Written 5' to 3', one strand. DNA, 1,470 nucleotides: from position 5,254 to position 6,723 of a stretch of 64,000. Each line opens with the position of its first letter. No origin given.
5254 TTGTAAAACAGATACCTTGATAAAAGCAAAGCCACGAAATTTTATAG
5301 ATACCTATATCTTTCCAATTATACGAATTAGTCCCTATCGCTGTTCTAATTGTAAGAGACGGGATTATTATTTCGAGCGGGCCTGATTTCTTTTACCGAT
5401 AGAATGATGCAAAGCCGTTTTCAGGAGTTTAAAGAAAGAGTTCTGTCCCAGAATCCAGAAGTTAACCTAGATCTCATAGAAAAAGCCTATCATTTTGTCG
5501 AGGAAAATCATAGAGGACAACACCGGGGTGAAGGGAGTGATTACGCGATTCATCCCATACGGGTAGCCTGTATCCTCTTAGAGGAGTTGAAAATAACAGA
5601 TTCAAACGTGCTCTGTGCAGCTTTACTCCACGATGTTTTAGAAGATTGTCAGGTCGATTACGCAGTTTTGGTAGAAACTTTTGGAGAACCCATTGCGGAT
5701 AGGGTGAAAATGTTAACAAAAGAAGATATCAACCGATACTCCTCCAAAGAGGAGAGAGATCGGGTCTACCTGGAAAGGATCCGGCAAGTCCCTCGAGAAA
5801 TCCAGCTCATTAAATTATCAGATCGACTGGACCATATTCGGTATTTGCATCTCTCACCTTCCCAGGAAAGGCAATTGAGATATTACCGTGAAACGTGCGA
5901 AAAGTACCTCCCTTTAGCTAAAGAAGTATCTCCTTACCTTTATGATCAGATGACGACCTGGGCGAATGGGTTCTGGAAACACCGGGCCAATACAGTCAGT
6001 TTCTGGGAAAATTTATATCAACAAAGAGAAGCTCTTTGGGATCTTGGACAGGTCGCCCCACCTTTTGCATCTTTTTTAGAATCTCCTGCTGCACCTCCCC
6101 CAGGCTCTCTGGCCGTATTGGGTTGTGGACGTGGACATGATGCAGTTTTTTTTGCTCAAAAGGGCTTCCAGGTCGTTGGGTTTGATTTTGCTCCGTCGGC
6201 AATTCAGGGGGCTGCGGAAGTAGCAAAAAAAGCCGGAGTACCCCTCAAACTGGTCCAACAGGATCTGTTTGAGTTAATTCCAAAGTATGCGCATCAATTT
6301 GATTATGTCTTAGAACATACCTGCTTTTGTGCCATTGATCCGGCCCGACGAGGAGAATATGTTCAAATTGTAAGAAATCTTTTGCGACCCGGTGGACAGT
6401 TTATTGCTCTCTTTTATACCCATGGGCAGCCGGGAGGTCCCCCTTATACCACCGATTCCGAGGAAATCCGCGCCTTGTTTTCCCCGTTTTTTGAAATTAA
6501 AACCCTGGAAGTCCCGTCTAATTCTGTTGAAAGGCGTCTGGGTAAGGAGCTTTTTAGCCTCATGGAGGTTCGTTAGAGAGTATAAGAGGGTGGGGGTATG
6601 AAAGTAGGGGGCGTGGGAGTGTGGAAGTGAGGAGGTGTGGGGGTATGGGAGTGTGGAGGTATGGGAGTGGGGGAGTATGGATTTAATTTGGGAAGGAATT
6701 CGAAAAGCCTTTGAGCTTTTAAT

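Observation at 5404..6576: Small-alarmone-hydrolase-like HD domain fused to a TPMT-type methyltransferase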

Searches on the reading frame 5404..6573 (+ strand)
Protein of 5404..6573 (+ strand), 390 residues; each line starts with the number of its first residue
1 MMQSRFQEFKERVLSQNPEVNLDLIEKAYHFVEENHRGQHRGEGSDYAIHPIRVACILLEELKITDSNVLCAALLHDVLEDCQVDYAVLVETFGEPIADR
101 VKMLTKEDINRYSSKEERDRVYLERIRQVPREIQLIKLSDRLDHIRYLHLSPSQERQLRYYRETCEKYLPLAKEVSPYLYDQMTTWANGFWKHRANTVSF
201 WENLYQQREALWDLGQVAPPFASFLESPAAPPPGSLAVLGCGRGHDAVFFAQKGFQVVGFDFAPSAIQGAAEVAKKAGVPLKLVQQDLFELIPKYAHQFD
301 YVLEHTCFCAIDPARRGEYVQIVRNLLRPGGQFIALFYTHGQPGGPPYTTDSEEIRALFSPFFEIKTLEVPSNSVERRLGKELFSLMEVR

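Call 3: search_protein_families(library=pfam, proteins=[window:5404-6573:+], max_evalue=0.1)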
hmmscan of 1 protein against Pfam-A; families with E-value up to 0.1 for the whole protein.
window:5404-6573:+ (390 aa): 10 families
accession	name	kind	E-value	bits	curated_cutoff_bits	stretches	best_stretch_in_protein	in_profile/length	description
PF05724.17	TPMT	-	2e-31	109.8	26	1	199-376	4-196/218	Thiopurine S-methyltransferase (TPMT)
PF13328.12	HD_4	-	5.2e-19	69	27.2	1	28-173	1-151/156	HD domain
PF13649.12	Methyltransf_25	-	1.7e-14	54.7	27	1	239-331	4-97/97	Methyltransferase domain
PF13847.12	Methyltransf_31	-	5.8e-13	49.2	27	1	239-335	10-109/145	Methyltransferase domain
PF08241.18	Methyltransf_11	-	9.4e-12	45.9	21.2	1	239-334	3-94/95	Methyltransferase domain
PF08242.18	Methyltransf_12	-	1.5e-11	45.3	30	1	239-333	3-98/98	Methyltransferase domain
PF13489.12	Methyltransf_23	-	1.3e-07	31.9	27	1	233-334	23-115/164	Methyltransferase domain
PF03848.20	TehB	-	2.5e-05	24.2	20.4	1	233-343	31-142/193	Tellurite resistance protein TehB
PF01966.28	HD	-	2.8e-05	24.8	22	1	47-143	1-114/116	HD domain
PF01225.30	Mur_ligase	-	0.0086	16.9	21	1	245-272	14-46/95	Mur ligase family, catalytic domain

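Call 4: search_protein_families(library=ncbifam, proteins=[window:5404-6573:+], max_evalue=0.1)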
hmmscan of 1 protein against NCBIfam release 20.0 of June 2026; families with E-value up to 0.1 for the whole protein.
window:5404-6573:+ (390 aa): 31 families (the best 25 are shown)
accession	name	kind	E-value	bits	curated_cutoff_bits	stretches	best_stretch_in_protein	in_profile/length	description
TIGR00691.1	spoT_relA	subfamily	8.1e-29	100.4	499.2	1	28-173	1-146/687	RelA/SpoT family protein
NF008303.0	PRK11092.1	equivalog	1.1e-24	86.6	947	1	6-174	4-172/702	bifunctional GTP diphosphokinase/guanosine-3',5'-bis pyrophosphate 3'-pyrophosphohydrolase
TIGR03840.1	TMPT_Se_Te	equivalog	6.5e-17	61.8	223.2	1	199-371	1-188/213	thiopurine S-methyltransferase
NF009732.0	PRK13255.1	equivalog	1.9e-14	53.7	213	1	199-371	4-191/218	thiopurine S-methyltransferase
NF045649.1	2X_seleno_MduS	exception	3.9e-11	42.5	380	1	199-332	9-144/338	methyltransferase domain-containing selenoprotein MduS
NF043040.1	corrin_prot_MT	hypoth_equivalog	1.6e-09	37.5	180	1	239-334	48-146/216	corrinoid protein-associated methyltransferase CpaM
NF008992.0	PRK12335.1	equivalog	4.5e-08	32.6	303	1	235-326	125-214/289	SAM-dependent methyltransferase TehB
TIGR00477.1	tehB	equivalog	4.3e-07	29.5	219.5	1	233-332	74-171/238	tellurite resistance methyltransferase TehB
TIGR00537.1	hemK_rel_arch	hypoth_equivalog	1.4e-06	28.1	87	1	239-325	26-110/179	HemK2/MTQ2 family protein methyltransferase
NF011529.0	PRK14968.1-3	equivalog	1.4e-05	24.6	162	1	239-303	41-103/198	putative methyltransferase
NF008405.0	PRK11207.1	equivalog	1.5e-05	24.6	218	1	229-331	27-128/198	tellurite resistance methyltransferase TehB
TIGR01983.1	UbiG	equivalog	4.1e-05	23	102.95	1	239-332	56-148/228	bifunctional 2-polyprenyl-6-hydroxyphenol methylase/3-demethylubiquinol 3-O-methyltransferase UbiG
NF008264.0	PRK11036.1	equivalog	0.00015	21.3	366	1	238-340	48-152/261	tRNA uridine 5-oxyacetic acid(34) methyltransferase CmoM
NF041820.1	daptide_MTase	equivalog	0.00017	21.1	175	1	239-335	43-142/243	daptide-type RiPP biosynthesis methyltransferase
NF008124.0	PRK10872.1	equivalog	0.00055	18.6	728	1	61-174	68-188/744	GTP diphosphokinase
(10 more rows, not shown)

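Call 5: find_homologous_proteins(query=window:5404-6573:+, max_evalue=0.001)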
Query window:5404-6573:+ (390 aa): 317 proteins with E <= 0.001 among 4633 candidates; the best 120 are listed.
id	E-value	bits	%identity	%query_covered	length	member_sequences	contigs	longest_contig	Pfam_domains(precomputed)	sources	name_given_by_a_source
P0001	1.5e-241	819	90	100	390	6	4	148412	PF13847.13,PF13489.13,PF05724.18,PF03848.21,PF13328.13,PF13649.13,PF01966.29,PF08241.19,PF08242.19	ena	-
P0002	3.4e-225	765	84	100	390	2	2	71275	PF13847.13,PF13489.13,PF05724.18,PF03848.21,PF13328.13,PF13649.13,PF01966.29,PF08241.19,PF08242.19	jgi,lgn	jgi:SAM-dependent methyltransferase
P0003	1.1e-197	675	74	100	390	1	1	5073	PF13847.13,PF13489.13,PF05724.18,PF03848.21,PF13328.13,PF13649.13,PF08241.19,PF08242.19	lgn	-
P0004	1.5e-192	658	72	100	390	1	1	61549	PF13847.13,PF13489.13,PF05724.18,PF13328.13,PF13649.13,PF01966.29,PF08241.19,PF08242.19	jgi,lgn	jgi:SAM-dependent methyltransferase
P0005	3.4e-190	650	71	100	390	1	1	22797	PF13847.13,PF13489.13,PF05724.18,PF13328.13,PF13649.13,PF01966.29,PF08241.19,PF08242.19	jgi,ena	-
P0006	2.0e-69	253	54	52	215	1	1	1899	PF13847.13,PF13489.13,PF05724.18,PF03848.21,PF13649.13,PF08241.19,PF08242.19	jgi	jgi:SAM-dependent methyltransferase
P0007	1.7e-68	250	58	48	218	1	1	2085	PF13847.13,PF05724.18,PF03848.21,PF13649.13,PF08241.19,PF08242.19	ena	-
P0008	4.9e-68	248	58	49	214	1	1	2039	PF13847.13,PF13489.13,PF05724.18,PF03848.21,PF13649.13,PF08241.19,PF08242.19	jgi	jgi:hypothetical protein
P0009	4.0e-67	245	58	49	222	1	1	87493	PF13847.13,PF13489.13,PF05724.18,PF13649.13,PF08241.19,PF08242.19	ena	-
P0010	6.7e-67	244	54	52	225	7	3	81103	PF13847.13,PF05724.18,PF13649.13,PF08241.19,PF08242.19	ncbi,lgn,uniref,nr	ncbi:methyltransferase domain-containing protein [Leptolyngbya sp. FACHB-711]|uniref:methyltransfera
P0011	4.9e-66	242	55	49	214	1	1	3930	PF13847.13,PF13489.13,PF05724.18,PF03848.21,PF13649.13,PF08241.19,PF08242.19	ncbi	-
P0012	1.7e-65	240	52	57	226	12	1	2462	PF13847.13,PF13489.13,PF05724.18,PF13649.13,PF08241.19,PF08242.19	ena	-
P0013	1.8e-65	240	55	49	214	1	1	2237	PF13847.13,PF13489.13,PF05724.18,PF13649.13,PF08241.19,PF08242.19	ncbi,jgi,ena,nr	ncbi:MAG TPA: methyltransferase domain-containing protein [Chloroflexota bacterium]|nr:methyltransfe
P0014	4.8e-65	238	53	53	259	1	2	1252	PF13847.13,PF13489.13,PF05724.18,PF13649.13,PF08241.19,PF08242.19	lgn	-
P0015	2.0e-64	236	55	49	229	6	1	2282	PF13847.13,PF13489.13,PF05724.18,PF03848.21,PF13649.13,PF08241.19,PF08242.19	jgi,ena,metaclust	metaclust:\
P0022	6.2e-62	228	56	48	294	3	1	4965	PF13847.13,PF13489.13,PF05724.18,PF05175.21,PF13649.13,PF08241.19,PF08242.19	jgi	jgi:SAM-dependent methyltransferase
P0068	3.3e-54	203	46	49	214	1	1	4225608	PF13847.13,PF05724.18,PF13649.13,PF08241.19,PF08242.19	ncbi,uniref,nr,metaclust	ncbi:methyltransferase domain-containing protein [Synechocystis sp. PCC 7509]|uniref:methyltransfera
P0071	2.3e-53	200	50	48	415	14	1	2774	PF13847.13,PF05724.18,PF13649.13,PF01121.27,PF08241.19,PF08242.19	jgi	jgi:methyl halide transferase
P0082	2.3e-50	190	49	48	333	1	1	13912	PF13847.13,PF13489.13,PF05724.18,PF13649.13,PF08241.19,PF08242.19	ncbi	-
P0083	1.6e-49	187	47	52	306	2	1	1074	PF13847.13,PF05724.18,PF13649.13,PF08241.19,PF08242.19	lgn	-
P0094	4.7e-47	179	46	50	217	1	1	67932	PF13847.13,PF13489.13,PF05724.18,PF13649.13,PF08241.19,PF08242.19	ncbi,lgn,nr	ncbi:MAG: SAM-dependent methyltransferase [Candidatus Poribacteria bacterium]|nr:MAG: SAM-dependent 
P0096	1.5e-46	177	39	68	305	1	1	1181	PF13847.13,PF13489.13,PF05724.18,PF05175.21,PF13649.13,PF08241.19,PF08242.19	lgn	-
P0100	9.8e-46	175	43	56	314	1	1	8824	PF13847.13,PF13489.13,PF05724.18,PF13649.13,PF08241.19,PF08242.19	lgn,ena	-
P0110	1.2e-43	168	45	48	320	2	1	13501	PF13847.13,PF13489.13,PF05724.18,PF13649.13,PF08241.19,PF08242.19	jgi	-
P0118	6.1e-43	165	47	48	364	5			PF13847.13,PF13489.13,PF05724.18,PF13649.13,PF08241.19,PF08242.19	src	-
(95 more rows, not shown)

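Call 6: search_solved_structures(query=window:5404-6573:+, max_evalue=0.01, show_alignments=3)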
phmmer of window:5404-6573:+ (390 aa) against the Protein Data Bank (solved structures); distinct sequences matched with E-value up to 0.01: 60.
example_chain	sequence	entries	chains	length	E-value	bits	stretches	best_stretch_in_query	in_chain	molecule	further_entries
9h0g_A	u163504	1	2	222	9.4e-23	84.1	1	200-384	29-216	Thiol methyltransferase 1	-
9h0d_A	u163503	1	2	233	1.2e-22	83.8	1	196-353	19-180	Thiol methyltransferase 1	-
3lcc_A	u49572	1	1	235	1.7e-22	83.3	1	193-383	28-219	Putative methyl chloride transferase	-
9h04_A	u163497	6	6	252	1.1e-21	80.6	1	200-356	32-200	Methyltransferase domain-containing protein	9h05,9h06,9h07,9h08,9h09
7oiw_A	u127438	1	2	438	1.4e-21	80.2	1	23-174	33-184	GTP pyrophosphokinase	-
8acu_A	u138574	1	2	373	1.7e-21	80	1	19-174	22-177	GTP pyrophosphokinase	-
8ajp_A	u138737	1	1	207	2.4e-21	79.5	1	193-382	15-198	Halide methyl transferase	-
6yxa_A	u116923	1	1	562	3.7e-21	78.9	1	19-174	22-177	GTP pyrophosphokinase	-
5xnx_A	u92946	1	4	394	4.2e-19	72.1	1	18-174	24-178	Bifunctional (p)ppGpp synthase/hydrolase RelA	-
8gdu_A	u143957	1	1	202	2e-18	69.9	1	200-366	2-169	Methyltransferase domain-containing protein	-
6mro_A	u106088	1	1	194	2.3e-18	69.7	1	200-366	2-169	methyl transferase from Methanosarcina acetivorans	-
7ohg_A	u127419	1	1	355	4e-18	68.9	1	25-174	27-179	Guanosine-3',5'-bis(Diphosphate) 3'-pyrophosphohydrolase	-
6s2t_A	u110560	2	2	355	4e-18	68.9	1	25-174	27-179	(P)ppGpp synthetase I, SpoT/RelA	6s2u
6s2v_A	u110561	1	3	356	4e-18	68.9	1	25-174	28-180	(P)ppGpp synthetase I, SpoT/RelA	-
8fr8_I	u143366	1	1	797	1.8e-17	66.8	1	18-174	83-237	GTP pyrophosphokinase RelA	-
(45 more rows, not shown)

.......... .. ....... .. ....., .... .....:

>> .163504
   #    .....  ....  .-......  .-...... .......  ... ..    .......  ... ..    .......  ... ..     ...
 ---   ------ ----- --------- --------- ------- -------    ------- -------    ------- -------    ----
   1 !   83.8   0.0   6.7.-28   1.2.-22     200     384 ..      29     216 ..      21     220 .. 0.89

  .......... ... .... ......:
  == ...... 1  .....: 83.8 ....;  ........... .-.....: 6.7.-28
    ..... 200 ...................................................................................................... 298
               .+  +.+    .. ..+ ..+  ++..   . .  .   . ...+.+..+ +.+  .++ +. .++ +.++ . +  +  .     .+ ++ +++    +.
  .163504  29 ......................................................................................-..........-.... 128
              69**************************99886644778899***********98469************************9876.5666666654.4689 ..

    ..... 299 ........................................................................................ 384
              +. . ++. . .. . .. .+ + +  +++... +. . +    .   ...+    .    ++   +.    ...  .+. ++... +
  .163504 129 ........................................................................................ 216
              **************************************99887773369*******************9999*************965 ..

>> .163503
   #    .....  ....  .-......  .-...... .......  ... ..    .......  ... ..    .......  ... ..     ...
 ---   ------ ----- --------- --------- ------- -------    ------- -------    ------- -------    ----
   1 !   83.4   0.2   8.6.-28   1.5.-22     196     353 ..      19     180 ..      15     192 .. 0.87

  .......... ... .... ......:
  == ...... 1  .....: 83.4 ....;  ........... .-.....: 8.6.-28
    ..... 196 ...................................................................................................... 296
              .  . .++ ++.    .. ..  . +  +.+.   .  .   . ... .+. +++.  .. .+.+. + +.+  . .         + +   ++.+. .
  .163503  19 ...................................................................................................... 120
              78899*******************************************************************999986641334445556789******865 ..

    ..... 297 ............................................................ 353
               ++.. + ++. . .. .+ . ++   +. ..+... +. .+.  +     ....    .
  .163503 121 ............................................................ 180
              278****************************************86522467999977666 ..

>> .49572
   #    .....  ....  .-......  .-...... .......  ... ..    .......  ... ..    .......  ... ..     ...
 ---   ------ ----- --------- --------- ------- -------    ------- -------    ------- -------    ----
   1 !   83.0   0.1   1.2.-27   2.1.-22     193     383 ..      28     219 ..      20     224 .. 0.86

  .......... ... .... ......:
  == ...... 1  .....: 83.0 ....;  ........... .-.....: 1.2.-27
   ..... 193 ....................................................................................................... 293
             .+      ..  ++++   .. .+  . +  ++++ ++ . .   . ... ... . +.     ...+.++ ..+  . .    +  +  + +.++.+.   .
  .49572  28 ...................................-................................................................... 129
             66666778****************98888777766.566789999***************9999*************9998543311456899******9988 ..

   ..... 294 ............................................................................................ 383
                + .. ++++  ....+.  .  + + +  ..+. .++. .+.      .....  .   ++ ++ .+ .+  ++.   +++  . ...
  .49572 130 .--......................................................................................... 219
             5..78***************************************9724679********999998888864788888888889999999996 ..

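Call 12: find_encoding_contigs(protein=P0004, flank=8000, max_places=3)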
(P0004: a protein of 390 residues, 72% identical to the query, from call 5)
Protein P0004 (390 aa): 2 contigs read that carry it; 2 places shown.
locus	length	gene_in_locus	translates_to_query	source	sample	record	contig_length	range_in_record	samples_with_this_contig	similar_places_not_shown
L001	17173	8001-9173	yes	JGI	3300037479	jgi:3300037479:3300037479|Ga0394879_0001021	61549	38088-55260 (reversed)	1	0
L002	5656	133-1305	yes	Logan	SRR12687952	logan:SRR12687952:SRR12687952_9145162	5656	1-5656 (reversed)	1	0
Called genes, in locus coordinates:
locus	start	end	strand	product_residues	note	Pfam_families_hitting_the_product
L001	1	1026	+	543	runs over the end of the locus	PF01145:Band_7, PF15975:Flot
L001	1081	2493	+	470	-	PF03951:Gln-synt_N, PF00120:Gln-synt_C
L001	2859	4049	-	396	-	-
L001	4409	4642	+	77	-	-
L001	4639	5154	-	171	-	PF26136:SCO6045_C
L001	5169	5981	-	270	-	PF05114:MbnB_TglH_ChrH, PF01261:AP_endonuc_2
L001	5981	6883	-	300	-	-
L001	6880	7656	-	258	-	-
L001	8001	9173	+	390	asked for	PF13328:HD_4, PF01966:HD (faint), PF05724:TPMT, PF13489:Methyltransf_23, PF08241:Methyltransf_11, PF08242:Methyltransf_12, PF13649:Methyltransf_25, PF13847:Methyltransf_31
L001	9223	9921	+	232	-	PF00528:BPD_transp_1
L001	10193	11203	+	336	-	PF00389:2-Hacid_dh, PF02826:2-Hacid_dh_C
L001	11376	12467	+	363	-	PF00005:ABC_tran, PF13304:AAA_21 (faint), PF03459:TOBE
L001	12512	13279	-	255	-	PF00413:Peptidase_M10, PF07589:PEP_exosort_dom (faint)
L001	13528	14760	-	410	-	PF00890:FAD_binding_2 (faint), PF03486:HI0933_like, PF13738:Pyr_redox_3 (faint), PF22780:HI0933_like_1st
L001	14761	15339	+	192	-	PF02545:Maf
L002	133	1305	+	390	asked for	PF13328:HD_4, PF01966:HD (faint), PF05724:TPMT, PF13489:Methyltransf_23, PF08241:Methyltransf_11, PF08242:Methyltransf_12, PF13649:Methyltransf_25, PF13847:Methyltransf_31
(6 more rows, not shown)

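Call 13: find_encoding_contigs(protein=P0002, flank=8000, max_places=3)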
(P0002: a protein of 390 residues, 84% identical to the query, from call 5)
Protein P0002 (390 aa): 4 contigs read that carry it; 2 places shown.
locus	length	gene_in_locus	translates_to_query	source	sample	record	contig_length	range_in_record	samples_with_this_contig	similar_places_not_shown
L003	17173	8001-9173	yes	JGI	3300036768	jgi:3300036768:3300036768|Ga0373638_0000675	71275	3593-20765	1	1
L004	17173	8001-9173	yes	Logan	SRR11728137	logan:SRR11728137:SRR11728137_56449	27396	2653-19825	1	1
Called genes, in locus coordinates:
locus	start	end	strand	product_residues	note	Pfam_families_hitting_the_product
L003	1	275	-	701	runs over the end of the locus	-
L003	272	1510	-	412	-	PF13433:Peripla_BP_5 (faint), PF13458:Peripla_BP_6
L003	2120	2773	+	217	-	PF03851:UvdE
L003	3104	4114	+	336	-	PF13793:Pribosyltran_N, PF00156:Pribosyltran, PF14572:Pribosyl_synth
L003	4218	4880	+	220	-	PF01386:Ribosomal_L25p, PF14693:Ribosomal_TL5_C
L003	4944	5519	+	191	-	PF01195:Pept_tRNA_hydro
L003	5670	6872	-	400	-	-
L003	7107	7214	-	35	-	-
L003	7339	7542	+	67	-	-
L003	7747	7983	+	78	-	-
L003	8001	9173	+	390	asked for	PF13328:HD_4, PF01966:HD (weak), PF05724:TPMT, PF03848:TehB (weak), PF08241:Methyltransf_11, PF08242:Methyltransf_12, PF13649:Methyltransf_25, PF13847:Methyltransf_31, +1 more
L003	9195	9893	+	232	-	PF00528:BPD_transp_1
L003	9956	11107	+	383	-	PF00005:ABC_tran, PF13304:AAA_21 (faint), PF03459:TOBE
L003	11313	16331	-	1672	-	PF23381:Beta-prop_IFT122_1st, PF24796:WDR55, PF24807:WD40_CDC20-Fz, PF24814:WD40_Prp19, PF25172:Beta-prop_WDR3_2nd, PF25174:Beta-prop_THOC3, PF25175:Beta-prop_WDR5, PF25391:WD40_Gbeta, +135 more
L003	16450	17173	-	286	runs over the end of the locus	PF13714:PEP_mutase, PF00463:ICL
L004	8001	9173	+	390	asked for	PF13328:HD_4, PF01966:HD (weak), PF05724:TPMT, PF03848:TehB (weak), PF08241:Methyltransf_11, PF08242:Methyltransf_12, PF13649:Methyltransf_25, PF13847:Methyltransf_31, +1 more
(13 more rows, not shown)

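Call 14: find_encoding_contigs(protein=P0005, flank=8000, max_places=3)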
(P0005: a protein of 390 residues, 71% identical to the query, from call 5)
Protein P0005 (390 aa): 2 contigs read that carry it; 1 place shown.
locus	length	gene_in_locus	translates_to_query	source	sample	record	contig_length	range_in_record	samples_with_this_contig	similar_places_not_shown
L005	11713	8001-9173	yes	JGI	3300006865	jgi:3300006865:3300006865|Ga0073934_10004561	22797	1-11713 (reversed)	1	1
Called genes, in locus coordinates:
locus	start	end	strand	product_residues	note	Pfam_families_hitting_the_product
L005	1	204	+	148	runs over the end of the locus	PF00782:DSPc, PF22784:PTP-SAK (weak), PF22785:Tc-R-P (weak)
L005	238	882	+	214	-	PF03747:ADP_ribosyl_GH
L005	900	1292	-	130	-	-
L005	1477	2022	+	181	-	PF04536:TPM_phosphatase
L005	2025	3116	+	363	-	PF04536:TPM_phosphatase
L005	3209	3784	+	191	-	PF04011:LemA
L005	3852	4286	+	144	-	-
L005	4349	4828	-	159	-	PF00581:Rhodanese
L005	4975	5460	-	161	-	PF00515:TPR_1 (weak), PF13424:TPR_12 (weak), PF00515:TPR_1 (weak), PF07719:TPR_2 (weak), PF13181:TPR_8, PF13424:TPR_12 (weak), PF14559:TPR_19 (weak), PF13432:TPR_16 (weak), +13 more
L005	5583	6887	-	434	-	PF00025:Arf (weak), PF00071:Ras (weak), PF00027:cNMP_binding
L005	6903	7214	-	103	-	-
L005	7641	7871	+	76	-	-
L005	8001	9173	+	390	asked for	PF13328:HD_4, PF01966:HD (weak), PF05724:TPMT, PF13489:Methyltransf_23, PF08241:Methyltransf_11, PF08242:Methyltransf_12, PF13649:Methyltransf_25, PF13847:Methyltransf_31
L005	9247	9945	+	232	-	PF00528:BPD_transp_1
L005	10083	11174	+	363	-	PF00005:ABC_tran, PF13304:AAA_21 (weak), PF03459:TOBE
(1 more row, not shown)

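Call 19: search_protein_representatives(protein=window:5404-6573:+)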
Query: 390 residues. Proteins with E-value up to 0.001 (for the whole library): 28323; up to 1e-10: 5837; up to 1e-30: 183. The best 150 are listed.
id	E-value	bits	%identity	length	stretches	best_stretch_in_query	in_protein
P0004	4.8e-193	658.0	72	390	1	1-388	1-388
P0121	6.6e-64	232.8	54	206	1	198-387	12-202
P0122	8.5e-59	216.0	52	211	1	199-384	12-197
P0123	1.2e-58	215.5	52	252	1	197-389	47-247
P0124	6.3e-56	206.6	49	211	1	198-385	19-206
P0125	2.6e-51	191.4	48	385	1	196-384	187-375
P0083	5.0e-50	187.1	48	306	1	192-388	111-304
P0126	2.7e-49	184.7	47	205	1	199-387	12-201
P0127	4.0e-49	184.2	49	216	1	195-384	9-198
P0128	4.8e-49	183.9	47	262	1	195-390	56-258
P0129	8.8e-49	183.0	51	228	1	199-382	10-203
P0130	5.7e-48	180.4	48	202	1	198-387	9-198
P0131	1.2e-47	179.3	44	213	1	196-387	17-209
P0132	2.0e-47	178.6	57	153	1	238-385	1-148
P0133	1.3e-46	175.9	47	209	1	187-378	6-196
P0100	3.1e-46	174.6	44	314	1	167-385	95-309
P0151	2.6e-42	161.7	39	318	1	162-384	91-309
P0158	1.1e-41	159.7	44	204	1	17-197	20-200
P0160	2.3e-41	158.7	47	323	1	199-385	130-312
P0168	3.1e-40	154.9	44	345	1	200-388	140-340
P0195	1.0e-37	146.6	43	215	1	16-195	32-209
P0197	1.1e-37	146.5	44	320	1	200-388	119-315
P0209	1.2e-36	143.1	38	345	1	199-384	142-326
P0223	4.2e-35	138.0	47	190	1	25-183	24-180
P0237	3.1e-34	135.2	40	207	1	14-190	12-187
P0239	5.3e-34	134.4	40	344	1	199-387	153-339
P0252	3.9e-33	131.5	43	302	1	199-366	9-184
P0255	6.9e-33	130.7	42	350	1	198-384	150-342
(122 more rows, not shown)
